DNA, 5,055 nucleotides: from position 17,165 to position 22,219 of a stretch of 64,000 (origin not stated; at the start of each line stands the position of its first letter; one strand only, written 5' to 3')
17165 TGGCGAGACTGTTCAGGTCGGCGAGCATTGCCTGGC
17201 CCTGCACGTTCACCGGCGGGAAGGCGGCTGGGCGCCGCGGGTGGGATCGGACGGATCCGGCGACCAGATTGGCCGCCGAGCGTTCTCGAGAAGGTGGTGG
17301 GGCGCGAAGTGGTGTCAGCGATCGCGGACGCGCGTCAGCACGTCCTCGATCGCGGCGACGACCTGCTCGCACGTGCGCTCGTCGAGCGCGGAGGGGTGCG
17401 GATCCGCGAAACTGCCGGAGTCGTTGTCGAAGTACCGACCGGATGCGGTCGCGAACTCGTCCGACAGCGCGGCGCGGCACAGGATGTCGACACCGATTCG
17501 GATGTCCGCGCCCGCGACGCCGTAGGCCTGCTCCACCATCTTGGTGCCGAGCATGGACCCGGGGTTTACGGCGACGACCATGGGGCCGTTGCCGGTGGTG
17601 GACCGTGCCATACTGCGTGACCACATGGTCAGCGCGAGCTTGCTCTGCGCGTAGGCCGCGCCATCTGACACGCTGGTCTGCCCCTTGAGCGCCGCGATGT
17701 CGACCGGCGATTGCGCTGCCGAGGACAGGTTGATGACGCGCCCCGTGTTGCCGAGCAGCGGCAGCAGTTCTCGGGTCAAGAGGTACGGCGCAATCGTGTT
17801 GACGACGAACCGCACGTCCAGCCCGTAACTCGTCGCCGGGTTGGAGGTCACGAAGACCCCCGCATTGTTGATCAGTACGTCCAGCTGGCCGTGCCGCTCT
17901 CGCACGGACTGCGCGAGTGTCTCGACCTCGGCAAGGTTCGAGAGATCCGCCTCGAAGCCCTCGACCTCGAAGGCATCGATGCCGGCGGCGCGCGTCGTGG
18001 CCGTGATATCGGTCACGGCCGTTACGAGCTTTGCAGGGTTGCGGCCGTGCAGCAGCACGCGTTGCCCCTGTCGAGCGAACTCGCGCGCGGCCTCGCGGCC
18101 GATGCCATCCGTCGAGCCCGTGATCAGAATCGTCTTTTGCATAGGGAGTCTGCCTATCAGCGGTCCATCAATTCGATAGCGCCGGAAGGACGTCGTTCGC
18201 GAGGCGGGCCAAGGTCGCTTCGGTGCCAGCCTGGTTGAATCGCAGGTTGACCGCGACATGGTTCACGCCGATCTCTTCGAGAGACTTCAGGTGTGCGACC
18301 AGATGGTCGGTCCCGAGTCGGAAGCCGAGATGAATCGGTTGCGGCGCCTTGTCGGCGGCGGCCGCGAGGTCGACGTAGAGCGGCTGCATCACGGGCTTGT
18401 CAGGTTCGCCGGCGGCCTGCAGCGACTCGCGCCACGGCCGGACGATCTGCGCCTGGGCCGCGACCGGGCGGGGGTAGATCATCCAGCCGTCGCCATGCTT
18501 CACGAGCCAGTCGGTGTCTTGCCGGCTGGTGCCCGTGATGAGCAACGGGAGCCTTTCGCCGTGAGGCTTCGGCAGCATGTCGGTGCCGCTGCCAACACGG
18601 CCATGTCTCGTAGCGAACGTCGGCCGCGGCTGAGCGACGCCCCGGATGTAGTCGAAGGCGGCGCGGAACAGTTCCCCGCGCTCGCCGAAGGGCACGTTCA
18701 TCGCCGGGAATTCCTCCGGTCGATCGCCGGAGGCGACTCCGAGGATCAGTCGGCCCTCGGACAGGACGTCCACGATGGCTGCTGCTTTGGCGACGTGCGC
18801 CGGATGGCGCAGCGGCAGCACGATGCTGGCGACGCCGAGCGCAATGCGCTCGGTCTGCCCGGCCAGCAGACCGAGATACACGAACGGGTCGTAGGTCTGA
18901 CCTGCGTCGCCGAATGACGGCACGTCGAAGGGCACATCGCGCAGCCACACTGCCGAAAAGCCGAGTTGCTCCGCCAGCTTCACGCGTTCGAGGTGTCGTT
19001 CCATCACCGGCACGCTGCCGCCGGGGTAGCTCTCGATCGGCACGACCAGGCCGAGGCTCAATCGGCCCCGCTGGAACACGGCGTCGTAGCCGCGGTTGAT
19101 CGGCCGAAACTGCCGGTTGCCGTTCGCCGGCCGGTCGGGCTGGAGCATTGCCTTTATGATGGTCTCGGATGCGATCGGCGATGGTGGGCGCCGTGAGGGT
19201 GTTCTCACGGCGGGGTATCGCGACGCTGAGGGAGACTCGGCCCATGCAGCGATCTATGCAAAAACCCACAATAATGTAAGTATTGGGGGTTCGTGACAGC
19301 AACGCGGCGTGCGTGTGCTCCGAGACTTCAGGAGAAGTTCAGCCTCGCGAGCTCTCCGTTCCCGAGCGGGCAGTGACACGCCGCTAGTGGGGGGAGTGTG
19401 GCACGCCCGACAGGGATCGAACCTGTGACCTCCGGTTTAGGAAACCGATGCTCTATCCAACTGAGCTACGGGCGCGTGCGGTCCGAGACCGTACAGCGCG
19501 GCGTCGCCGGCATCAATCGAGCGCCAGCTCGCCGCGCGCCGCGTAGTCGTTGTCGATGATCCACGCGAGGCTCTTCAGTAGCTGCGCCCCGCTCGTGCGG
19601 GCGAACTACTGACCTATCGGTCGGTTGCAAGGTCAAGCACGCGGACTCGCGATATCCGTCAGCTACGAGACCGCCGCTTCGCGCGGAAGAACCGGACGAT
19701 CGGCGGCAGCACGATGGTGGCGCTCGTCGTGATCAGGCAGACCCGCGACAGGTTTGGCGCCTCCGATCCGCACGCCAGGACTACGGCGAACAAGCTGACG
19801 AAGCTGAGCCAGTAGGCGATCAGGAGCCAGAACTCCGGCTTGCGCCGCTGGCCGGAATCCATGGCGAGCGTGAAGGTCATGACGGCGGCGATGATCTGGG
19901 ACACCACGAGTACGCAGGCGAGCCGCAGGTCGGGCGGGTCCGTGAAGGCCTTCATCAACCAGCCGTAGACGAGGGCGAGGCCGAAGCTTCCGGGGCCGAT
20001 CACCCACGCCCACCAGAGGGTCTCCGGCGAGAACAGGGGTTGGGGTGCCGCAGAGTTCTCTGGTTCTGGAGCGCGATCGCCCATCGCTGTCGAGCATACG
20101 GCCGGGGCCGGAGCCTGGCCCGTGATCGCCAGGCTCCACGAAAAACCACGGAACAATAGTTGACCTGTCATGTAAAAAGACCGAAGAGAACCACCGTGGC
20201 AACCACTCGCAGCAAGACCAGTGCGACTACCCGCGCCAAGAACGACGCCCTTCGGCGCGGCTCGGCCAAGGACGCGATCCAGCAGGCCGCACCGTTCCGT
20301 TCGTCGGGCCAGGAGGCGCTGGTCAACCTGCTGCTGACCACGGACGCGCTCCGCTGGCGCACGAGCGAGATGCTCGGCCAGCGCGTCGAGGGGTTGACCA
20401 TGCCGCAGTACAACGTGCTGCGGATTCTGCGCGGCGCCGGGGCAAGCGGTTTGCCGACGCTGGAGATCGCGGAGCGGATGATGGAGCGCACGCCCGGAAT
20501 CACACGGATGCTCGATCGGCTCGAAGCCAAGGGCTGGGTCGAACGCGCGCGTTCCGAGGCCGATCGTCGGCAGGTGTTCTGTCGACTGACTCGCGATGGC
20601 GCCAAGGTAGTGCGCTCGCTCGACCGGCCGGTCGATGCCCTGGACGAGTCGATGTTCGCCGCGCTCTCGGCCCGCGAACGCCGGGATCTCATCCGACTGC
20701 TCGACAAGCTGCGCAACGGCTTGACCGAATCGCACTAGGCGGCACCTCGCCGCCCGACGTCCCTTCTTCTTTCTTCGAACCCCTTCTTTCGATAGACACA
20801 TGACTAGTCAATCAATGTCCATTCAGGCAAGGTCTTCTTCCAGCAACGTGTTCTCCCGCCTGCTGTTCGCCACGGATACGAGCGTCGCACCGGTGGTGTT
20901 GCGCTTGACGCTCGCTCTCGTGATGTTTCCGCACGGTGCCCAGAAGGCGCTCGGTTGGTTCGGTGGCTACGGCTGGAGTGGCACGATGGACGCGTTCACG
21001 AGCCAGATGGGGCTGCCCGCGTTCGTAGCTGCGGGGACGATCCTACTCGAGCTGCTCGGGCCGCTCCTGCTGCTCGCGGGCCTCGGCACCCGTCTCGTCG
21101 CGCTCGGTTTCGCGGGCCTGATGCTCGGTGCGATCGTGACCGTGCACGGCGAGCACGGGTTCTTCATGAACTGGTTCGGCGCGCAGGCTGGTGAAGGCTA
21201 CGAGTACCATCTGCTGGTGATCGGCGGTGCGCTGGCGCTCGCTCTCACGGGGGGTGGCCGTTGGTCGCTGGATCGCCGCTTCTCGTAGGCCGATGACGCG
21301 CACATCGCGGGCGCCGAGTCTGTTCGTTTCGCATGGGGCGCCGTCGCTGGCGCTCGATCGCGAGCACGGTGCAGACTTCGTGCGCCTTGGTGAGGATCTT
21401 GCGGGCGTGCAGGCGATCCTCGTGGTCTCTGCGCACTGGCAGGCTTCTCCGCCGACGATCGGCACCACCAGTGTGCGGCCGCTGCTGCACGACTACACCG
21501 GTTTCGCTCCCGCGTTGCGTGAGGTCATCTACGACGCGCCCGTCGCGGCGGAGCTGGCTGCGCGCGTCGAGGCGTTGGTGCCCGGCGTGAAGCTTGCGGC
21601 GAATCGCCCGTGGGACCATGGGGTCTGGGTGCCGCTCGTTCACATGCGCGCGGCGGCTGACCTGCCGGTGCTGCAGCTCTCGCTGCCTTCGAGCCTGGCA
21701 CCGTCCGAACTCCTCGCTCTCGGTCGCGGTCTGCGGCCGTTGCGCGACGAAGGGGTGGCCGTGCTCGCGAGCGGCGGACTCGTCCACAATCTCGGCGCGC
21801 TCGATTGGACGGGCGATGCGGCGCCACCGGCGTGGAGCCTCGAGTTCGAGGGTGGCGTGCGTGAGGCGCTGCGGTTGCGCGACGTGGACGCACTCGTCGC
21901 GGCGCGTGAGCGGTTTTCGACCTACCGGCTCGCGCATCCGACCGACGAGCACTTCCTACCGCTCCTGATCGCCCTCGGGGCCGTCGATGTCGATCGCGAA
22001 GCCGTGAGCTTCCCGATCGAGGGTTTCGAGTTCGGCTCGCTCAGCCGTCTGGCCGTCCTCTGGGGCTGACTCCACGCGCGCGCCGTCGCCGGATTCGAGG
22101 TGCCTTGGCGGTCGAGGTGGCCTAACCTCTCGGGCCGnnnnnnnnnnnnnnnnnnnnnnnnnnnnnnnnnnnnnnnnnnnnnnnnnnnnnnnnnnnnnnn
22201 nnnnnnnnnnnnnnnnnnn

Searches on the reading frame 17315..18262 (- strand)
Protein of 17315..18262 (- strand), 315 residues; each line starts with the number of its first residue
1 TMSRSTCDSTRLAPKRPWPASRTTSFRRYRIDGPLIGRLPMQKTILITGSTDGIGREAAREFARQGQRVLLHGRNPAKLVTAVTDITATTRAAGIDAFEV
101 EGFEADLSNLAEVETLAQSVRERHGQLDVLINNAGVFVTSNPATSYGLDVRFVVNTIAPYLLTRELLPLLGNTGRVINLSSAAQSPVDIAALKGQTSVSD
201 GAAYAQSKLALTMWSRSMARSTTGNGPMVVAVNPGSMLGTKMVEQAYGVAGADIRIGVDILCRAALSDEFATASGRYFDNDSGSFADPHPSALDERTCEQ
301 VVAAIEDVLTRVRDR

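Call 26: search_protein_families(library=pfam, proteins=[window:17315-18262:-], max_evalue=0.001)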
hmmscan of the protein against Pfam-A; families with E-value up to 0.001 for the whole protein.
window:17315-18262:- (315 aa): 4 families
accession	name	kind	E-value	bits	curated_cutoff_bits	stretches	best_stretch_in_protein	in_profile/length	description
PF00106.31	adh_short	-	5.9e-32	111.2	26.6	1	43-245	1-189/195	short chain dehydrogenase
PF13561.12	adh_short_C2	-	8.4e-23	81.6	27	1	52-246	6-184/236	Enoyl-(Acyl carrier protein) reductase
PF08659.16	KR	-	5.2e-08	33.4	22.6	1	44-138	2-93/180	KR domain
PF01370.27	Epimerase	-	5.3e-05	23.2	20.9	1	45-222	1-160/240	NAD dependent epimerase/dehydratase family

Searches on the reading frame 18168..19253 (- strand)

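Call 26: search_protein_families(library=pfam, proteins=[window:18168-19253:-], max_evalue=0.001)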
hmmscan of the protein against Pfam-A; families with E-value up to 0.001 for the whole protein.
window:18168-19253:- (361 aa): 1 family
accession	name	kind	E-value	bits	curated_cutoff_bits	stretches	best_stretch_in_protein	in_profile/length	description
PF00296.26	Bac_luciferase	-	1.4e-43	149.9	27.9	1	69-300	5-232/314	Luciferase-like monooxygenase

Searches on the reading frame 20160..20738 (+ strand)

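Call 26: search_protein_families(library=pfam, proteins=[window:20160-20738:+], max_evalue=0.001)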
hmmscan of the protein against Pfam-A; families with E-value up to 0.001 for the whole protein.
window:20160-20738:+ (192 aa): 5 families
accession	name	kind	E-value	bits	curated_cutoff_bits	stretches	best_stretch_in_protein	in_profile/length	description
PF01047.28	MarR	-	9.8e-15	54.6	24.6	1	79-139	1-59/59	MarR family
PF12802.13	MarR_2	-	5.1e-11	43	27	1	78-138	2-61/61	MarR family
PF22381.2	Staph_reg_Sar_Rot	-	1.9e-09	37.9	27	1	78-152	11-83/85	Transcriptional regulator SarA/Rot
PF13463.12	HTH_27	-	5e-06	27.1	22.2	1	109-147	31-68/68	Winged helix DNA-binding domain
PF21863.2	HTH_67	-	0.0002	21.5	27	1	111-189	195-262/268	Helix-turn-helix family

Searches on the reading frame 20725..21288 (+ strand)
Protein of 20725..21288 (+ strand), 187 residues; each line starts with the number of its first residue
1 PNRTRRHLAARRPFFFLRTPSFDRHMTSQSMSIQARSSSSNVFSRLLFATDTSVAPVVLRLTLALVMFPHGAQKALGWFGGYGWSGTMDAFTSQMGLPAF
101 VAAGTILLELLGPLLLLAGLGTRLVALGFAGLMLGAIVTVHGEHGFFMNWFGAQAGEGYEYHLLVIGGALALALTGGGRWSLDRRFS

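Call 26: search_protein_families(library=pfam, proteins=[window:20725-21288:+], max_evalue=0.001)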
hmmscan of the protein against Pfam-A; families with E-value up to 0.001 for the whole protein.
window:20725-21288:+ (187 aa): 1 family
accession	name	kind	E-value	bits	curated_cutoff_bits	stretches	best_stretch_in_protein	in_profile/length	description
PF07681.17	DoxX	-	2.3e-19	70.3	23.6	1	57-142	3-85/85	DoxX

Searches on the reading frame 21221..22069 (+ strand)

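Call 26: search_protein_families(library=pfam, proteins=[window:21221-22069:+], max_evalue=0.001)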
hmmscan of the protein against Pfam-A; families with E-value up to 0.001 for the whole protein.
window:21221-22069:+ (282 aa): 1 family
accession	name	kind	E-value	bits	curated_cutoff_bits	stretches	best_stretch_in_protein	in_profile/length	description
PF02900.23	LigB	-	2.2e-22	79.9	26.3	1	62-261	42-248/269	Catalytic LigB subunit of aromatic ring-opening dioxygenase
